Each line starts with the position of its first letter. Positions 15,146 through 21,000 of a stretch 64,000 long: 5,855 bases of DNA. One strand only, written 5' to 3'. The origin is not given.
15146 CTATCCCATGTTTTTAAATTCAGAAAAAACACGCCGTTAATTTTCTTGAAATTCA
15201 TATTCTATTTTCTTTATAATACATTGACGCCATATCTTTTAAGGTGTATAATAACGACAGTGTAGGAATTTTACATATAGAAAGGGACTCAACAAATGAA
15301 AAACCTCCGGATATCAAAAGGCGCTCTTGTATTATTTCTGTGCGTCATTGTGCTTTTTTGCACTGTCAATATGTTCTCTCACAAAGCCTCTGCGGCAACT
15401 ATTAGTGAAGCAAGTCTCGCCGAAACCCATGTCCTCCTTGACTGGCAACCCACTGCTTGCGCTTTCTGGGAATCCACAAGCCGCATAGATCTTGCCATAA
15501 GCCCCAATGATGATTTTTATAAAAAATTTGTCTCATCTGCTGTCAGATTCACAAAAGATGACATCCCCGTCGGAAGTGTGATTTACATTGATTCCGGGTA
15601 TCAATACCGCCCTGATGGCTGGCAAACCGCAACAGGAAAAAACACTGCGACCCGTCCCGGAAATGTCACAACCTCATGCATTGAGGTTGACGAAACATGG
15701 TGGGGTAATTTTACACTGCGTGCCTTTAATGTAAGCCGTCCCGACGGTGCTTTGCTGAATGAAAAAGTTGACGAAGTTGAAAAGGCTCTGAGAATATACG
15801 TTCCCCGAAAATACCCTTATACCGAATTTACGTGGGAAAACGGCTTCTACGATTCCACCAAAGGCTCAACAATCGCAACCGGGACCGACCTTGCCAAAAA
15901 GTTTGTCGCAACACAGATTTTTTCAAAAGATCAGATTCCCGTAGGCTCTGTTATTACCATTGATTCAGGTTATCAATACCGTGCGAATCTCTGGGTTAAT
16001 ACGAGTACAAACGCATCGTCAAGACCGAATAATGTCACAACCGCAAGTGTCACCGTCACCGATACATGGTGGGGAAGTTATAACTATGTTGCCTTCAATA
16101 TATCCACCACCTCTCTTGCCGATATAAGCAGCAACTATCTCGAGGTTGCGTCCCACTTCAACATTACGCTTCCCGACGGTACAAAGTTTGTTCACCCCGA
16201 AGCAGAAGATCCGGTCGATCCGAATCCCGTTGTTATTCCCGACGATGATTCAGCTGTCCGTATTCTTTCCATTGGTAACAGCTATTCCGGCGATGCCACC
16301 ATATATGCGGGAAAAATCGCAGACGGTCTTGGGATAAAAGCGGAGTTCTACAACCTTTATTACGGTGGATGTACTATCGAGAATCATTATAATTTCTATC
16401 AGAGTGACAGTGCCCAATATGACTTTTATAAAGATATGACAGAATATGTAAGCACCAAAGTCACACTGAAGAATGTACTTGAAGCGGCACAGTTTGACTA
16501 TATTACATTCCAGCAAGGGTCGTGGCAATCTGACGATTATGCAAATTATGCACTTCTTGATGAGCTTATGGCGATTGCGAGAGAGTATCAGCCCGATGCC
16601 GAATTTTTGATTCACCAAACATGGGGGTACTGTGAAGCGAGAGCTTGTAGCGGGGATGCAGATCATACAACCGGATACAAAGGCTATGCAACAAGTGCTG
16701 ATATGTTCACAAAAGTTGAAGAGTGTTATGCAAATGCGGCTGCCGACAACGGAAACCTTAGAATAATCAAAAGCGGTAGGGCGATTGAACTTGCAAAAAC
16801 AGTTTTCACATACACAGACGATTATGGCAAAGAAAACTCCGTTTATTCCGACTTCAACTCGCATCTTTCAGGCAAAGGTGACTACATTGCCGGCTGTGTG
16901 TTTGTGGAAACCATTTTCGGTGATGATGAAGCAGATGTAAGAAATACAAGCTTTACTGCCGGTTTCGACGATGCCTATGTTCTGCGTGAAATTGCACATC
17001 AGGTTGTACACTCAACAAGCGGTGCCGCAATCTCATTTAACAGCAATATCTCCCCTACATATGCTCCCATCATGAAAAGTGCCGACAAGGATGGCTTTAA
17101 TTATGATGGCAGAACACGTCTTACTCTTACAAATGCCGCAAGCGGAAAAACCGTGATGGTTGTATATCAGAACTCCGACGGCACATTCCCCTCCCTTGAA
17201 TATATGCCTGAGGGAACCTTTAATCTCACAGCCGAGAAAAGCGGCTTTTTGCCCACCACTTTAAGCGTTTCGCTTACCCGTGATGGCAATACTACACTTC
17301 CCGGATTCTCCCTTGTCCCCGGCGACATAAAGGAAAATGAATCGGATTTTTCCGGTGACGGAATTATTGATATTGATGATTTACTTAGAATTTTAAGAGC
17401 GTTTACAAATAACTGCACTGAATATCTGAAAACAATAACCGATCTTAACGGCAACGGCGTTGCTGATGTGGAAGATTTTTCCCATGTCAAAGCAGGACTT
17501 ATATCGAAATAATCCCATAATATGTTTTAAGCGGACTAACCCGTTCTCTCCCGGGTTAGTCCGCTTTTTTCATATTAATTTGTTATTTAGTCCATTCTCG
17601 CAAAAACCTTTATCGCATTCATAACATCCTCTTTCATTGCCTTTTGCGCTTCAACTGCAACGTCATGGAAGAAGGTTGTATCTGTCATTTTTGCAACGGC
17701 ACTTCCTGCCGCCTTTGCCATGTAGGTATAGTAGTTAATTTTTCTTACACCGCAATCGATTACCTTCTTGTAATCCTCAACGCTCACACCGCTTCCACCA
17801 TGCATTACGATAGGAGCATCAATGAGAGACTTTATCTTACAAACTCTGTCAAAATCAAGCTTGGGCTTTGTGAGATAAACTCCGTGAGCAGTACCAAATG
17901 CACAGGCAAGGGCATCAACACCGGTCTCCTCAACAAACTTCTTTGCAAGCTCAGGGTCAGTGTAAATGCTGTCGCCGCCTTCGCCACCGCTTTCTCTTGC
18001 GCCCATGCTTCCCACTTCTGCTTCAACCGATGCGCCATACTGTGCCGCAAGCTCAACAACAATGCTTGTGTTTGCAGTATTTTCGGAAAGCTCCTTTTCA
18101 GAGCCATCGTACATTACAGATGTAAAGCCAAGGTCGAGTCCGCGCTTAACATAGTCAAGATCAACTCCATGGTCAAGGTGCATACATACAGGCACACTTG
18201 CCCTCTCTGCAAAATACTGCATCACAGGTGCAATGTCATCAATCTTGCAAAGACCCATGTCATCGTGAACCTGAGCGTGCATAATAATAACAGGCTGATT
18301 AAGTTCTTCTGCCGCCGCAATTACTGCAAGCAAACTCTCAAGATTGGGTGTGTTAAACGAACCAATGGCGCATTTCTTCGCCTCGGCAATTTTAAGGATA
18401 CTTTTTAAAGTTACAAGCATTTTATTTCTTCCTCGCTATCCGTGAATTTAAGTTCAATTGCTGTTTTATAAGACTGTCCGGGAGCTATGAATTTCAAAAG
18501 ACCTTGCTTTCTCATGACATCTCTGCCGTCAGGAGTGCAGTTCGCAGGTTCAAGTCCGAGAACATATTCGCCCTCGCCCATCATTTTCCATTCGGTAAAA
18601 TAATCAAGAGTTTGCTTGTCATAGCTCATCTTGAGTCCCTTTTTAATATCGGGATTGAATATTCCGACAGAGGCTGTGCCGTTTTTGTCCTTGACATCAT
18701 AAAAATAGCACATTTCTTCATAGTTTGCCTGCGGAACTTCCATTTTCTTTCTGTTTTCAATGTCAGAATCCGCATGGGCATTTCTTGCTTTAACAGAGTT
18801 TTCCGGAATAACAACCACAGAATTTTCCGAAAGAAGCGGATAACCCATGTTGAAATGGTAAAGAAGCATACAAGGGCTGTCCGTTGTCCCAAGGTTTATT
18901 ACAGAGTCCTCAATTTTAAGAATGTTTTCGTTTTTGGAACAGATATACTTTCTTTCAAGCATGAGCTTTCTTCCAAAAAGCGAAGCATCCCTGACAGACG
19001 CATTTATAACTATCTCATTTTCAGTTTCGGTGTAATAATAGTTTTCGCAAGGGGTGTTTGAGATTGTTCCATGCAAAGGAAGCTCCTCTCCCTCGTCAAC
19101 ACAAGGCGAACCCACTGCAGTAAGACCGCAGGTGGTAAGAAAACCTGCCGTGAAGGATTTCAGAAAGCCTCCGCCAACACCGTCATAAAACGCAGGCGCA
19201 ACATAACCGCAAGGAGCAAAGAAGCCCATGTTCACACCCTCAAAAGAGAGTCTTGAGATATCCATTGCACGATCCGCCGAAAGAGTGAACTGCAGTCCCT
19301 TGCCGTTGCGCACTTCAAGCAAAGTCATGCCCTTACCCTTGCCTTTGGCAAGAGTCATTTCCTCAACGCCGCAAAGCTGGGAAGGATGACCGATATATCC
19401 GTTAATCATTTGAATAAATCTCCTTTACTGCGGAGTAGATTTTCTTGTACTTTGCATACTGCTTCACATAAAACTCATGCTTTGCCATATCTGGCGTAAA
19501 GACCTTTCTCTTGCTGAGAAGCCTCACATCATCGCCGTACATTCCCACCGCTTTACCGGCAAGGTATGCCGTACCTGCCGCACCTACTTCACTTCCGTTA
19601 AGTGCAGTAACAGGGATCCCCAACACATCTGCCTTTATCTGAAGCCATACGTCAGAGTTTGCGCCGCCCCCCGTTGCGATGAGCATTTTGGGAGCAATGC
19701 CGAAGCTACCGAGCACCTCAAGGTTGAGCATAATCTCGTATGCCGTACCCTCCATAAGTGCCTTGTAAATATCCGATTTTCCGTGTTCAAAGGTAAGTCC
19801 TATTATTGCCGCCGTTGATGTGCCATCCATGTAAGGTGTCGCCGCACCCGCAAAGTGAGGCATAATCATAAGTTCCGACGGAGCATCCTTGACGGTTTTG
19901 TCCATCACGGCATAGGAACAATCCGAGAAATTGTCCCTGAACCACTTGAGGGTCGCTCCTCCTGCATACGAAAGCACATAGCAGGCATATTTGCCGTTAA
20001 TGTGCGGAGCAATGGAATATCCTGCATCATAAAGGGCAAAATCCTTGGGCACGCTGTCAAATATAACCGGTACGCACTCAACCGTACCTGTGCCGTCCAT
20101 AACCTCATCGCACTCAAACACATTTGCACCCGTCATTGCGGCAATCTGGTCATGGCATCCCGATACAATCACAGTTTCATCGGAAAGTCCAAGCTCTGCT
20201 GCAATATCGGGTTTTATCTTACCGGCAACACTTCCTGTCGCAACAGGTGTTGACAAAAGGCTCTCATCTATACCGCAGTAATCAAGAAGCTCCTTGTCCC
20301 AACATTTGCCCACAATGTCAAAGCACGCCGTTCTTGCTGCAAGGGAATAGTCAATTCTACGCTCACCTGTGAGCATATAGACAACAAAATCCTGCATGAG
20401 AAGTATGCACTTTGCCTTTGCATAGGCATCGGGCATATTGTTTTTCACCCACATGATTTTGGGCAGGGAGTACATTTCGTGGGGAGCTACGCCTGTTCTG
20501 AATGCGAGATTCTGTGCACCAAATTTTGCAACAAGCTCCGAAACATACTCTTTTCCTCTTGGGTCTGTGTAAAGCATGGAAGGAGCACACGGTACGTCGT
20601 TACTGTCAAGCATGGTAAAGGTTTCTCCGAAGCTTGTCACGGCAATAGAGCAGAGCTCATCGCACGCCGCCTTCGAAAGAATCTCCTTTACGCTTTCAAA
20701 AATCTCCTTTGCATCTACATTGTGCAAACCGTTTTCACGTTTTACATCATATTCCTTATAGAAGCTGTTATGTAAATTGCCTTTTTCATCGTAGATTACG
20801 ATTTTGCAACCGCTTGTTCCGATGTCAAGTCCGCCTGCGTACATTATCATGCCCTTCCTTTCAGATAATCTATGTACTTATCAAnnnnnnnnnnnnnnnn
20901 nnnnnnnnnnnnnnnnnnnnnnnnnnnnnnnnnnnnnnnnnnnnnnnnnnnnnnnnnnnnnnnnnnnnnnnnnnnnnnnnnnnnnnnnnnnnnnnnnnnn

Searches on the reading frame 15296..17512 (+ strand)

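Call 18: search_protein_families(library=pfam, proteins=[window:15296-17512:+], max_evalue=0.001)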
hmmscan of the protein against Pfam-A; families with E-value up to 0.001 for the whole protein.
window:15296-17512:+ (738 aa): 2 families
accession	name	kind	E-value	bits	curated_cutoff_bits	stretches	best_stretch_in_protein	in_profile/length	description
PF16227.11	DUF4886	-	7.3e-35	120.6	26.7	1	322-553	1-225/242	Domain of unknown function (DUF4886)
PF13620.12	CarboxypepD_reg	-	0.00058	20.6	32.3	0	608-668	18-77/82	Carboxypeptidase regulatory-like domain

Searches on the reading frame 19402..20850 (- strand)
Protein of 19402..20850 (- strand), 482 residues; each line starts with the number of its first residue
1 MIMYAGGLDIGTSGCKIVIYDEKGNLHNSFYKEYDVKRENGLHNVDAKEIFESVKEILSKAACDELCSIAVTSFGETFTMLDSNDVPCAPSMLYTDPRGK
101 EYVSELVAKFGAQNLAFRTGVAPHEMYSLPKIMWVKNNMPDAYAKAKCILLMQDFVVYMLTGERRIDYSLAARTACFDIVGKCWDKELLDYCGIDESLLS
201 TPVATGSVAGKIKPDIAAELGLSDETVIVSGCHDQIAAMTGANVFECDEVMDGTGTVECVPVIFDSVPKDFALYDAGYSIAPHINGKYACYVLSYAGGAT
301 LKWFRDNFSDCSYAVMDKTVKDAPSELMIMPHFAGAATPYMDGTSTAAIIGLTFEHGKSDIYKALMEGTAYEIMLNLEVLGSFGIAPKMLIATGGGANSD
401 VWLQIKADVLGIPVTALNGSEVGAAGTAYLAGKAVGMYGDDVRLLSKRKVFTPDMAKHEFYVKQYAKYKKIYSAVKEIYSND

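Call 18: search_protein_families(library=pfam, proteins=[window:19402-20850:-], max_evalue=0.001)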
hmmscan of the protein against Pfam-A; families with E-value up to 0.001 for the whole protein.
window:19402-20850:- (482 aa): 2 families
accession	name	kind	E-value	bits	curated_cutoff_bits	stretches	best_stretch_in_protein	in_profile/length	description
PF00370.27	FGGY_N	-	1.3e-49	169.4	28.8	1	4-241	1-245/245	FGGY family of carbohydrate kinases, N-terminal domain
PF02782.22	FGGY_C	-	2.4e-24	86.7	27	1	286-434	36-197/198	FGGY family of carbohydrate kinases, C-terminal domain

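Call 82: search_protein_families(library=ncbifam, proteins=[window:19402-20850:-], max_evalue=0.00001)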
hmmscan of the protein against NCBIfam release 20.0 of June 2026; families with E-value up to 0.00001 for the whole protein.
window:19402-20850:- (482 aa): 12 families
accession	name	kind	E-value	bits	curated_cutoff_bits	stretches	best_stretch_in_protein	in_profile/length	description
TIGR01312.1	XylB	equivalog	5.4e-78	262.6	380.25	1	7-473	2-481/481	xylulokinase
TIGR01314.1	gntK_FGGY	equivalog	8.2e-54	182.9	648.55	1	6-448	3-462/505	gluconokinase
TIGR01311.1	glycerol_kin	equivalog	1.7e-50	171.8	590.35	1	4-476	2-491/496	glycerol kinase GlpK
NF008187.0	PRK10939.1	equivalog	8.2e-50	169.9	528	1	7-477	8-505/521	autoinducer-2 kinase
NF000756.0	PRK00047.1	subfamily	2.1e-46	158.3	498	1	4-475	6-494/502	glycerol kinase GlpK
NF011601.0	PRK15027.1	equivalog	3.4e-43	147.8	912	1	3-477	1-481/484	xylulokinase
TIGR02628.1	fuculo_kin_coli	equivalog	5.5e-42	144.3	470.9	1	8-440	6-447/465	L-fuculokinase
NF003154.0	PRK04123.1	equivalog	4.3e-26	91.7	428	1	105-475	137-537/554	ribulokinase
TIGR01315.1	5C_CHO_kinase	subfamily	4.7e-26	91.6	408.7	2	7-247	4-271/541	FGGY family pentulose kinase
TIGR02627.1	rhamnulo_kin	equivalog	1.1e-25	90.1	527.95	1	36-251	36-248/454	rhamnulokinase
TIGR01234.1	L-ribulokinase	equivalog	4.3e-22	78.6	583.25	1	69-473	96-528/536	ribulokinase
NF007925.0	PRK10640.1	equivalog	1.3e-21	76.6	639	1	35-248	41-251/489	rhamnulokinase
